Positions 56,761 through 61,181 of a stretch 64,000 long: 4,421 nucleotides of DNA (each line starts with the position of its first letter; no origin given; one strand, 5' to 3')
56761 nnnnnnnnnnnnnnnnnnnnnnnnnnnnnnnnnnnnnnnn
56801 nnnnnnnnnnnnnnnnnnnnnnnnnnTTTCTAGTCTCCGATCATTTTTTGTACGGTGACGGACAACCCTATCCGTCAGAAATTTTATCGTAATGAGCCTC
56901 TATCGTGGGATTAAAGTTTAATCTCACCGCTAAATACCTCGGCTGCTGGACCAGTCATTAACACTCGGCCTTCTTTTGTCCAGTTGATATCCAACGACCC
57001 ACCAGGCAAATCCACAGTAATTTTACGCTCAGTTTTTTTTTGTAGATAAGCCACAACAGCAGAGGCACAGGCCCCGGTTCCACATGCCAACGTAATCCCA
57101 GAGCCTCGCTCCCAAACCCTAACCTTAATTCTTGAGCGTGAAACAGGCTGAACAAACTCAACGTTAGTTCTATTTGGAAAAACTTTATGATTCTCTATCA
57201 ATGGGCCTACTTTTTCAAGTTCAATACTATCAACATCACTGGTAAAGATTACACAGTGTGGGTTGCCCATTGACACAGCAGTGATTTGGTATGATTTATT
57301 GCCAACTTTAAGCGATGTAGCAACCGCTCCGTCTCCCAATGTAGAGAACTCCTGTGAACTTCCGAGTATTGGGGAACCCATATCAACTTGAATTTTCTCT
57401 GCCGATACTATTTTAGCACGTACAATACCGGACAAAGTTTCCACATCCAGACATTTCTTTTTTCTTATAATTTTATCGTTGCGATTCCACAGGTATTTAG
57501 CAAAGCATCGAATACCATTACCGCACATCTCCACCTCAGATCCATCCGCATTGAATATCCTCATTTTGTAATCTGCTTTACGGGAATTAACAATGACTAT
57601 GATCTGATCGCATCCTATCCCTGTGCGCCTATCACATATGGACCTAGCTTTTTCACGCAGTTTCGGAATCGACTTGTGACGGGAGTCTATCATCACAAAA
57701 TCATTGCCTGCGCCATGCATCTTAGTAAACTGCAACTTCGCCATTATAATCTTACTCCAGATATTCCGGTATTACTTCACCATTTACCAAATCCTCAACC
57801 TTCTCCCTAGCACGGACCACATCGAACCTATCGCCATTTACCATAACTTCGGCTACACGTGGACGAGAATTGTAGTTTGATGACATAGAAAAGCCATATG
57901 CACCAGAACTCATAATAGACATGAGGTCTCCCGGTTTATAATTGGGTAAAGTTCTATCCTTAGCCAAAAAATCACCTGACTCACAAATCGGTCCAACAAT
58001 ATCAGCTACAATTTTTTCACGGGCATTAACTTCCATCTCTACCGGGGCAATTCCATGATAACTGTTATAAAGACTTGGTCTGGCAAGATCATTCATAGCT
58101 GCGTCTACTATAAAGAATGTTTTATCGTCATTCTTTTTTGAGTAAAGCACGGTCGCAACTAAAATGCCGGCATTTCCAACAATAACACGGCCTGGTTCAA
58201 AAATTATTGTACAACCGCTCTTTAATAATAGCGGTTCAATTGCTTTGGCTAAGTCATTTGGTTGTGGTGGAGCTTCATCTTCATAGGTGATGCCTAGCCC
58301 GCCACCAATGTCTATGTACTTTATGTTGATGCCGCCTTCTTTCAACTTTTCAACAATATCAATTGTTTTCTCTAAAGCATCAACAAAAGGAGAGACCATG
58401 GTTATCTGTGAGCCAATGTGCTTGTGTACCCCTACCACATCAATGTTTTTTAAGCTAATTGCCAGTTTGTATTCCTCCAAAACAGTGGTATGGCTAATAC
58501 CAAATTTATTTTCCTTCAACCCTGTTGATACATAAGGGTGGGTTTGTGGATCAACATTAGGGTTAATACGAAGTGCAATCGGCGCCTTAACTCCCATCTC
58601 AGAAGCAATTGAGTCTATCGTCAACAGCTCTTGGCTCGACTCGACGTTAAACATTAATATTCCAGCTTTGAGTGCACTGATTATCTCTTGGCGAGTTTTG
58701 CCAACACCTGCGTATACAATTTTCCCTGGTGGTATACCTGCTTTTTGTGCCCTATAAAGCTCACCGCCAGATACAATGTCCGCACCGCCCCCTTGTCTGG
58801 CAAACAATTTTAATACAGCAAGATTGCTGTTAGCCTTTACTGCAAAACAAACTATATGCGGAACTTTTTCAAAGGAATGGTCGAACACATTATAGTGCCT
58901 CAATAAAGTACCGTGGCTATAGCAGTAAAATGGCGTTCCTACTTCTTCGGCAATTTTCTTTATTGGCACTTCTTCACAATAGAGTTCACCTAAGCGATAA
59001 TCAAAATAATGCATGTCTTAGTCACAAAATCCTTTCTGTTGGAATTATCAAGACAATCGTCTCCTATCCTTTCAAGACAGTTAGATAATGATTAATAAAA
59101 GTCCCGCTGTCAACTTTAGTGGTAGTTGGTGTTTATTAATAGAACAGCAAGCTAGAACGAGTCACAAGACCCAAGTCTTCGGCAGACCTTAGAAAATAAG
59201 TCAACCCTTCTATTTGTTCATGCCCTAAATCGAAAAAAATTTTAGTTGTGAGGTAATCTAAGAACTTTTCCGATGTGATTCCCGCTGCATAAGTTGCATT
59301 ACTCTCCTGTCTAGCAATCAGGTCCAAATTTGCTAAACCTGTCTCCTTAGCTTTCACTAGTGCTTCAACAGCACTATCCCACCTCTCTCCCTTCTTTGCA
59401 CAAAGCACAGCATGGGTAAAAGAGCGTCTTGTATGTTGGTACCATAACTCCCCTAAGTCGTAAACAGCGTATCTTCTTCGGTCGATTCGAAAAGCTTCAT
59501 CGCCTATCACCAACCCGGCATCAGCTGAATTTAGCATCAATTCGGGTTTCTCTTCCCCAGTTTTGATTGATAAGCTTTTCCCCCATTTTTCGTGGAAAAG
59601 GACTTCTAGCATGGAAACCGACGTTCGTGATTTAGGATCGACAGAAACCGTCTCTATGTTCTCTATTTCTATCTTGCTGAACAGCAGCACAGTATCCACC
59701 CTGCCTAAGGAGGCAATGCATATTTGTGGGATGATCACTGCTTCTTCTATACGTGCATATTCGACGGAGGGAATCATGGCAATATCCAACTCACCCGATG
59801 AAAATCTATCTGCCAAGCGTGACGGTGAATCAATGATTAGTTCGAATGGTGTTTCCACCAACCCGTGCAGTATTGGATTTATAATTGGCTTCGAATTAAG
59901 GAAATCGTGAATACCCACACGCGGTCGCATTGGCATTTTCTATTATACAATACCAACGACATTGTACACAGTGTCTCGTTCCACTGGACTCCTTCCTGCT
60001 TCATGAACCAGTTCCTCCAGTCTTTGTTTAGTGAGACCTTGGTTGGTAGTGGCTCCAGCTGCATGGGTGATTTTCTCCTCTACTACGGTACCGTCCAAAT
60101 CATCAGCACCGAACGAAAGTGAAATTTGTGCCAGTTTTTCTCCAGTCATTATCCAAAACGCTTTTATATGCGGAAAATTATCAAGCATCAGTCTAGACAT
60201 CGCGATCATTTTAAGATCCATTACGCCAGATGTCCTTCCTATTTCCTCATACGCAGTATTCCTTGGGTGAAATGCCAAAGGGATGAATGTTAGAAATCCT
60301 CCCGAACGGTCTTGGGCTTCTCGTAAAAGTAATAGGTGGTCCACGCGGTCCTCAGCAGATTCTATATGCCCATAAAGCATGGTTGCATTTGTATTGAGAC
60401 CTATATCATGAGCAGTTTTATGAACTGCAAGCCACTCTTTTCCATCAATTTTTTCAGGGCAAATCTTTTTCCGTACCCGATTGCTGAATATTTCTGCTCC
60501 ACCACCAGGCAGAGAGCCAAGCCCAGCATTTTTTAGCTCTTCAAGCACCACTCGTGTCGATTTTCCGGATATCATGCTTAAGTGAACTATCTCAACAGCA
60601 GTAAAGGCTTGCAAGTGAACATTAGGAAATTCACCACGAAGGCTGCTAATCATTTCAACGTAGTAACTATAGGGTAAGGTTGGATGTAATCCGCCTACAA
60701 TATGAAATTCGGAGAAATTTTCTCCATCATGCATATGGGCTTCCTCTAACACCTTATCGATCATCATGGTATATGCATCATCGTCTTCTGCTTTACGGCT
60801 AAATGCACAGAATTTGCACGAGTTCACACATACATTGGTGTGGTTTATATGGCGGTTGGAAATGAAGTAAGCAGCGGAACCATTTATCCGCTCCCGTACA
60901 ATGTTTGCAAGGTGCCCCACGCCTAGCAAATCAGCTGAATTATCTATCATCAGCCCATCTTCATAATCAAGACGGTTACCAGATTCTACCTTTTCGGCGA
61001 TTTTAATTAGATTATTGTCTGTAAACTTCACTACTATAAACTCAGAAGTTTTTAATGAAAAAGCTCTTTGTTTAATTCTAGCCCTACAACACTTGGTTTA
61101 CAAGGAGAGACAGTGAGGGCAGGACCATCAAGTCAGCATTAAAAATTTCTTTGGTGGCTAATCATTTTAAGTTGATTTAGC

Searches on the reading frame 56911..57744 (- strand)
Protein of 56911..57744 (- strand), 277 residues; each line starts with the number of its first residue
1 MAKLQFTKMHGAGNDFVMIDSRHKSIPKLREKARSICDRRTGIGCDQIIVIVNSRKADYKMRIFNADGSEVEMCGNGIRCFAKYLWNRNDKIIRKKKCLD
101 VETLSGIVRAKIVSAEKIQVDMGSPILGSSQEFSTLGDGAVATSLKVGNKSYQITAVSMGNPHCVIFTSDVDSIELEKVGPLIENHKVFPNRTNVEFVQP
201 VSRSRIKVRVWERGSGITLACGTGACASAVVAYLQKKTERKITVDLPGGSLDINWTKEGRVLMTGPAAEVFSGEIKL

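Call 62: search_protein_families(library=pfam, proteins=[window:56911-57744:-], max_evalue=0.00001)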
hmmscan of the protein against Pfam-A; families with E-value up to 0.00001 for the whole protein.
window:56911-57744:- (277 aa): 2 families
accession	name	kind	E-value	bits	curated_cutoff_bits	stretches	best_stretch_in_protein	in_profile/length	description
PF01678.24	DAP_epimerase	-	2.6e-71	237.7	34.7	2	156-267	2-118/121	Diaminopimelate epimerase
PF02567.21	PhzC-PhzF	-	4.6e-08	33.3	27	1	53-240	47-234/281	Phenazine biosynthesis-like protein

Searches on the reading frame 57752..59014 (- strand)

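Call 62: search_protein_families(library=pfam, proteins=[window:57752-59014:-], max_evalue=0.00001)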
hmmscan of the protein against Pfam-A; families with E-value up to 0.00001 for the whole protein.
window:57752-59014:- (420 aa): 2 families
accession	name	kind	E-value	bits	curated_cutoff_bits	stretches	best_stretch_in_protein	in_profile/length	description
PF02784.22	Orn_Arg_deC_N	-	2.4e-64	217.5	23.4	1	36-279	3-246/247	Pyridoxal-dependent decarboxylase, pyridoxal binding domain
PF00278.28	Orn_DAP_Arg_deC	-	5.2e-28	97.6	23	1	29-371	1-95/95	Pyridoxal-dependent decarboxylase, C-terminal sheet domain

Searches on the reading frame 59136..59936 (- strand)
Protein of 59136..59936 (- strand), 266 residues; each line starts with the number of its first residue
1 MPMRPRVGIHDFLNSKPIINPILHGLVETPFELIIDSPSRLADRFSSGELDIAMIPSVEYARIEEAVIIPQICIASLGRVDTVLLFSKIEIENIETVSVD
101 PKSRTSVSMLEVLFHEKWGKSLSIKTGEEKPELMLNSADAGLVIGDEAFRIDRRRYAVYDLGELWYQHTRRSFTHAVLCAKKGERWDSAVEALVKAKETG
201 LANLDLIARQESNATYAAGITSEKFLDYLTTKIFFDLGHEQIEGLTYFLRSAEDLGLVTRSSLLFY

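Call 62: search_protein_families(library=pfam, proteins=[window:59136-59936:-], max_evalue=0.00001)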
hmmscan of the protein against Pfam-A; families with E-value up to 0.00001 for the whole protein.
window:59136-59936:- (266 aa): 1 family
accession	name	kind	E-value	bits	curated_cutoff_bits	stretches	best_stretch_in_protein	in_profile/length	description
PF02621.19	VitK2_biosynth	-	4.4e-48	164.4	26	1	6-253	2-251/252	Menaquinone biosynthesis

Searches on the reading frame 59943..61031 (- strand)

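Call 62: search_protein_families(library=pfam, proteins=[window:59943-61031:-], max_evalue=0.00001)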
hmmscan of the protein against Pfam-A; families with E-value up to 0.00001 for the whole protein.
window:59943-61031:- (362 aa): 2 families
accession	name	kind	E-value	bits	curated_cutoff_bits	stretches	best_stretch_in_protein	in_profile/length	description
PF19288.4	CofH_C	-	9.4e-21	74.4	27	1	245-358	3-118/125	CofH/MqnC C-terminal region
PF04055.27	Radical_SAM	-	6.5e-19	69.1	29.5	1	62-235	1-165/166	Radical SAM superfamily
